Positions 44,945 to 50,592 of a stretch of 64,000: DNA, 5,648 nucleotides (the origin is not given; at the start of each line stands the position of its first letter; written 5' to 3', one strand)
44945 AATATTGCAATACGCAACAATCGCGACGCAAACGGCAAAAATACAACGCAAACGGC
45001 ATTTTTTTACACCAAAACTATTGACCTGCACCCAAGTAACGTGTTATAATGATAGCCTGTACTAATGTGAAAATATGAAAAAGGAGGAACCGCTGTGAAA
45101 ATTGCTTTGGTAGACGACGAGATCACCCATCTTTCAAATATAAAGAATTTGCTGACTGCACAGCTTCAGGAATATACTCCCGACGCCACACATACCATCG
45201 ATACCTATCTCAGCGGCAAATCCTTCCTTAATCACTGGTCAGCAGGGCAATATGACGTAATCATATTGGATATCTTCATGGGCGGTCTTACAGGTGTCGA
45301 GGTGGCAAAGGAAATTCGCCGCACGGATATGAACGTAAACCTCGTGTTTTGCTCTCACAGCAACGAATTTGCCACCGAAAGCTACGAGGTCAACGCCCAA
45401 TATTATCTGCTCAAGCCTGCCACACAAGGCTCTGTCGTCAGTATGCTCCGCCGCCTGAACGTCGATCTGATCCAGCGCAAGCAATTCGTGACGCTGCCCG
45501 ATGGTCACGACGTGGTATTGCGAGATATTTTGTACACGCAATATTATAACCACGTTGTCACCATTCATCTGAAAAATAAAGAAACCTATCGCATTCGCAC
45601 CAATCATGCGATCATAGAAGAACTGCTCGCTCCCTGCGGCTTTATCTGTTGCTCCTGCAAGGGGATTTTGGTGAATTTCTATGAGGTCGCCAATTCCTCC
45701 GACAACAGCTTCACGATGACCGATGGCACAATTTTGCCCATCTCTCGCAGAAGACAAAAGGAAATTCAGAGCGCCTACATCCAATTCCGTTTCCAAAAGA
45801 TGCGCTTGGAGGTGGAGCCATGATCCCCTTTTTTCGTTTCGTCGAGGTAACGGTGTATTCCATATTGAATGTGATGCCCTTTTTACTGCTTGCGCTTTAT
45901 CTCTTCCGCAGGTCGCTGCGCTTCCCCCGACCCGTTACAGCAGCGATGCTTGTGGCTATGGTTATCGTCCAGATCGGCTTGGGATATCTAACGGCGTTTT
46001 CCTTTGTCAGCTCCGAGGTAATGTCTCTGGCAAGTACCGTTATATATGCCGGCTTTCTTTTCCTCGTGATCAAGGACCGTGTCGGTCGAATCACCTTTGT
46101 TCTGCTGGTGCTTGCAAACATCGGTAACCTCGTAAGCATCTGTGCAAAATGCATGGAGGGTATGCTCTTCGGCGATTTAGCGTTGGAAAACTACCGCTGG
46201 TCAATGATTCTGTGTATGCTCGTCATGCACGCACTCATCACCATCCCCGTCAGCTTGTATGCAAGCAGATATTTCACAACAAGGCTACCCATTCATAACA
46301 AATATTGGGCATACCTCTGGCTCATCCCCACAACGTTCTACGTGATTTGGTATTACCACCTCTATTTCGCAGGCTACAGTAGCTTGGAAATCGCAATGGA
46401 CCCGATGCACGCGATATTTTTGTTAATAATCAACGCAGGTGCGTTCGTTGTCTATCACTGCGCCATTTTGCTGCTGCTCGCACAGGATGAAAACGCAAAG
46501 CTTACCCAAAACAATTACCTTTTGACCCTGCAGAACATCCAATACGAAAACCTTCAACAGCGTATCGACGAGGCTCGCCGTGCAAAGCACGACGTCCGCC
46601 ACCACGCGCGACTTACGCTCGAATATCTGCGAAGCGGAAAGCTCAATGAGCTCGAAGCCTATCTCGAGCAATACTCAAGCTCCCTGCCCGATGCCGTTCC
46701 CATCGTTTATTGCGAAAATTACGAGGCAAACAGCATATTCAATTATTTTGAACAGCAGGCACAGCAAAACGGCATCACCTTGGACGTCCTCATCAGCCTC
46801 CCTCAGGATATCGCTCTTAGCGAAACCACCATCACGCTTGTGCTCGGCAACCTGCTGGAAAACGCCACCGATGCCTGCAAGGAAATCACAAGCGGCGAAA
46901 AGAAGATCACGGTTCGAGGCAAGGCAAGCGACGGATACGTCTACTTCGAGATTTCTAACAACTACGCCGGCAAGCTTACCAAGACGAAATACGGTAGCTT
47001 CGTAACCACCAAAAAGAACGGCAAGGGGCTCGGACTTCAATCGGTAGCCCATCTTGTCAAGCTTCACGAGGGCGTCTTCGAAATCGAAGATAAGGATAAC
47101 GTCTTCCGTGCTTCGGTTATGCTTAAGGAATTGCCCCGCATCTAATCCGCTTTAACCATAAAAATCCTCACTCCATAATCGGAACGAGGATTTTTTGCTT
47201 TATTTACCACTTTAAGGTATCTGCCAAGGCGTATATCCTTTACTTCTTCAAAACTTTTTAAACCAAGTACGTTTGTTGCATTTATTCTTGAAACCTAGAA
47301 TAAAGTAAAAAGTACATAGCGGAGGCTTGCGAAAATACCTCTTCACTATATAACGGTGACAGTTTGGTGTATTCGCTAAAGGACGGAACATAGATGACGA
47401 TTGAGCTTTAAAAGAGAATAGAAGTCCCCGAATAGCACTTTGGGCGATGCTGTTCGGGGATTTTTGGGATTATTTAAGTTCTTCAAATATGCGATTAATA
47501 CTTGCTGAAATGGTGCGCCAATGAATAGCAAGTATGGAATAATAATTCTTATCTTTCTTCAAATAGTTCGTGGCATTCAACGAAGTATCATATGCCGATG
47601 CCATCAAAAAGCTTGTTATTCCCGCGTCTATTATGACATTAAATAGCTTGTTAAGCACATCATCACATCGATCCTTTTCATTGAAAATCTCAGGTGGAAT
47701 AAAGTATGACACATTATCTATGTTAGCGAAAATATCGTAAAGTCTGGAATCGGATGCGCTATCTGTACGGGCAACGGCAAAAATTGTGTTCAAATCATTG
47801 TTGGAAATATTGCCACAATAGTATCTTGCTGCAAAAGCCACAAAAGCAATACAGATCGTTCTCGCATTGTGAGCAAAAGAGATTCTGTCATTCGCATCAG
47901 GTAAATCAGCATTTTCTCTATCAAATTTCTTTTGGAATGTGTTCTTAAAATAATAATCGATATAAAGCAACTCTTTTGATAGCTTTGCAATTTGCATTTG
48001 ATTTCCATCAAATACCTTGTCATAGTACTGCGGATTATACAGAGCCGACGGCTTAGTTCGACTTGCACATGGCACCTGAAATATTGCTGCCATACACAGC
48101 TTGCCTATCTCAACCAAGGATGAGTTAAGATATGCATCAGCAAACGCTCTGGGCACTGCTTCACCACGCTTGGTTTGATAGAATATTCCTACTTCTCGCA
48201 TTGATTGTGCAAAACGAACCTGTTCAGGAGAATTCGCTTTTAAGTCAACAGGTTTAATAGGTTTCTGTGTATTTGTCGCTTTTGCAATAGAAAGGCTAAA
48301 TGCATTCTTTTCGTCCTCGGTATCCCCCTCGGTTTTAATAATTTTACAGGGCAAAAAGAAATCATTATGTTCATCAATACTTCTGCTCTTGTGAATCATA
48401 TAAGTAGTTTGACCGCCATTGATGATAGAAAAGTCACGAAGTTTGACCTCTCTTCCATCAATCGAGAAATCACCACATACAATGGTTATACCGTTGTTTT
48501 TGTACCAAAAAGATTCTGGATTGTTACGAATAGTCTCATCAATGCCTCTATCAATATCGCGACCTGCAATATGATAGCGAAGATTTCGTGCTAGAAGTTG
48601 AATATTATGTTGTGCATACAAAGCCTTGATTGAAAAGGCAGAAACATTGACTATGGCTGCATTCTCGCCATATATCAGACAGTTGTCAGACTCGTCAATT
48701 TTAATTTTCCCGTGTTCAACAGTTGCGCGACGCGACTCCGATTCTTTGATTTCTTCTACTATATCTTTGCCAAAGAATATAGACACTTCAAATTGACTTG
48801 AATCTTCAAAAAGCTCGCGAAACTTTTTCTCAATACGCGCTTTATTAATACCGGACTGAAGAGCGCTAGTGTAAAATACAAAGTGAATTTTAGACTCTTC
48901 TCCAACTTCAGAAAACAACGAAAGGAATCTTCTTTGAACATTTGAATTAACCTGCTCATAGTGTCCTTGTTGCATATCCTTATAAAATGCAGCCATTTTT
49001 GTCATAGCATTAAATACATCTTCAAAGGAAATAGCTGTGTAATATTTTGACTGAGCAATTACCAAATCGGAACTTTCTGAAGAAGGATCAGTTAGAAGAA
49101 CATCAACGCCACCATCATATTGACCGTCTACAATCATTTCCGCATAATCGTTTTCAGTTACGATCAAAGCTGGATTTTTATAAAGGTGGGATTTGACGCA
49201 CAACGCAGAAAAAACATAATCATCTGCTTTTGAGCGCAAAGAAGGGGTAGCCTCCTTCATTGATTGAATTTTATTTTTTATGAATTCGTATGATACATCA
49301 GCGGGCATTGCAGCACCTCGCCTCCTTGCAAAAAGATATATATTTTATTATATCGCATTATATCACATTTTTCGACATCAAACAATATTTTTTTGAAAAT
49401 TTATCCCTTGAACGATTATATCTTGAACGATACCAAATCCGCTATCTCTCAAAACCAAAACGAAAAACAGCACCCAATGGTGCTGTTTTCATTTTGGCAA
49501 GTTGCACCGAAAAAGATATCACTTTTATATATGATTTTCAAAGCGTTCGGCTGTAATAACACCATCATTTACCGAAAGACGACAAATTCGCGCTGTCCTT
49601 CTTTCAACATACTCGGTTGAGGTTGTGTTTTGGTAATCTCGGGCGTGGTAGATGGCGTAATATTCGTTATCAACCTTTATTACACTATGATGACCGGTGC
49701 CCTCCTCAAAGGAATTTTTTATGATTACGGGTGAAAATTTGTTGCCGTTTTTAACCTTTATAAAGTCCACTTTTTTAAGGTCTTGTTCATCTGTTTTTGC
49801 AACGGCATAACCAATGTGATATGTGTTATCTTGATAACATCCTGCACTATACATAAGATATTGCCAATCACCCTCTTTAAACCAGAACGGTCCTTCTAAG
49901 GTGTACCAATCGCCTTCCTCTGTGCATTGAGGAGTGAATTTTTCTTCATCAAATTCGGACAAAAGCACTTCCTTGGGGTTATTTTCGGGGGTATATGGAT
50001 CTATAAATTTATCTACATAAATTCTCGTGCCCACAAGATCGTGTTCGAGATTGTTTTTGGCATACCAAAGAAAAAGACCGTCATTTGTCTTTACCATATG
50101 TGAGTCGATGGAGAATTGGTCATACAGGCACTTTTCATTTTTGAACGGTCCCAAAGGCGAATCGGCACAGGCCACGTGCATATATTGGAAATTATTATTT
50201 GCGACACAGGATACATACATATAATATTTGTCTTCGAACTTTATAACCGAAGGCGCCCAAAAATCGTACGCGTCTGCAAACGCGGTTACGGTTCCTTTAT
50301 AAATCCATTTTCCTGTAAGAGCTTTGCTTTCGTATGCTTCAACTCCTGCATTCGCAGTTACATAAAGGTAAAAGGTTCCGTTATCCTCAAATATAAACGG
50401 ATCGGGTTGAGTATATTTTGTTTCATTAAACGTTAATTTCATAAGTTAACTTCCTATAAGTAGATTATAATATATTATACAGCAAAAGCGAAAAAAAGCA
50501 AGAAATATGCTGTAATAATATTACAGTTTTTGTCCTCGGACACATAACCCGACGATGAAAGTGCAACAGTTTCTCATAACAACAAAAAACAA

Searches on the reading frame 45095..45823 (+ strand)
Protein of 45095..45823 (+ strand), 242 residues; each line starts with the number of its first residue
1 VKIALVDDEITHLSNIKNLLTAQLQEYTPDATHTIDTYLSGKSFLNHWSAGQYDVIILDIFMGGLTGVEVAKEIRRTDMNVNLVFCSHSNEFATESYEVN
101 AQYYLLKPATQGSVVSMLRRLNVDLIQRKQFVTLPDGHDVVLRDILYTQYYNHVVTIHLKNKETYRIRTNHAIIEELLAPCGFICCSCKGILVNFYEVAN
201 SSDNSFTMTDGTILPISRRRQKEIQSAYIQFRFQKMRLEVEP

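Call 49: search_protein_families(library=pfam, proteins=[window:45095-45823:+], max_evalue=0.00001)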
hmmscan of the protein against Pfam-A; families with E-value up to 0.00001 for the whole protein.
window:45095-45823:+ (242 aa): 2 families
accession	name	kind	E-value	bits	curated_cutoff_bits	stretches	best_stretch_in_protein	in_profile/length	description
PF00072.30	Response_reg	-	1.3e-16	61.2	30.2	1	3-118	1-110/111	Response regulator receiver domain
PF04397.21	LytTR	-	1e-07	32.5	22.6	1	141-226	7-95/98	LytTr DNA-binding domain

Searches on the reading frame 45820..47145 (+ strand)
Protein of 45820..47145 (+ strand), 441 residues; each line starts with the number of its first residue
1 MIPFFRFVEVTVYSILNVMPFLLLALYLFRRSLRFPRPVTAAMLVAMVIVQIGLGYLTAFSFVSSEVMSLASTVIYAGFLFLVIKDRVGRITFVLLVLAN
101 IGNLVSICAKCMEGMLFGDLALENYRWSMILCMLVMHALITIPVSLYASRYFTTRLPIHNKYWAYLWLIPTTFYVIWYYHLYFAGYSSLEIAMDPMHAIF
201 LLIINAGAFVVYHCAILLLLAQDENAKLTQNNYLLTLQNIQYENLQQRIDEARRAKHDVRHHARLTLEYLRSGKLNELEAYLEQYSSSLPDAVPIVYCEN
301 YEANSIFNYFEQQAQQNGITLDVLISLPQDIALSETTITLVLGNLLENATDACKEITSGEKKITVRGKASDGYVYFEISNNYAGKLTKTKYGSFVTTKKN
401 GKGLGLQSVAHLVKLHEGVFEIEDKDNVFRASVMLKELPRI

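Call 49: search_protein_families(library=pfam, proteins=[window:45820-47145:+], max_evalue=0.00001)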
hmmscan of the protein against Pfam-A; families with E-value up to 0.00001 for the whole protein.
window:45820-47145:+ (441 aa): 2 families
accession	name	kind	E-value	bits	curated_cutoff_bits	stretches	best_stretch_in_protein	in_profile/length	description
PF14501.12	HATPase_c_5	-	5.6e-17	62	22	1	336-436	4-102/102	GHKL domain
PF02518.31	HATPase_c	-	1.1e-07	32.7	26.4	1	336-426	4-97/111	Histidine kinase-, DNA gyrase B-, and HSP90-like ATPase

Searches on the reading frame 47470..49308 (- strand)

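Call 50: search_protein_families(library=pfam, proteins=[window:47470-49308:-], max_evalue=0.00001)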
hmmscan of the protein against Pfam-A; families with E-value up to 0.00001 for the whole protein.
window:47470-49308:- (612 aa): 1 family
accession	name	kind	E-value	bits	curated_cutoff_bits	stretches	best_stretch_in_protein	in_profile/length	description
PF10592.14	AIPR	-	1.1e-33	117.7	25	1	240-388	2-159/308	AIPR protein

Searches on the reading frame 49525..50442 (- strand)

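Call 50: search_protein_families(library=pfam, proteins=[window:49525-50442:-], max_evalue=0.00001)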
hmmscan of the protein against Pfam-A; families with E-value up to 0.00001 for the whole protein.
window:49525-50442:- (305 aa): 1 family
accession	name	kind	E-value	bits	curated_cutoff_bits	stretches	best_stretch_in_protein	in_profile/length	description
PF04616.20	Glyco_hydro_43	-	1.8e-30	106.8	32.2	1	11-295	9-287/288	Glycosyl hydrolases family 43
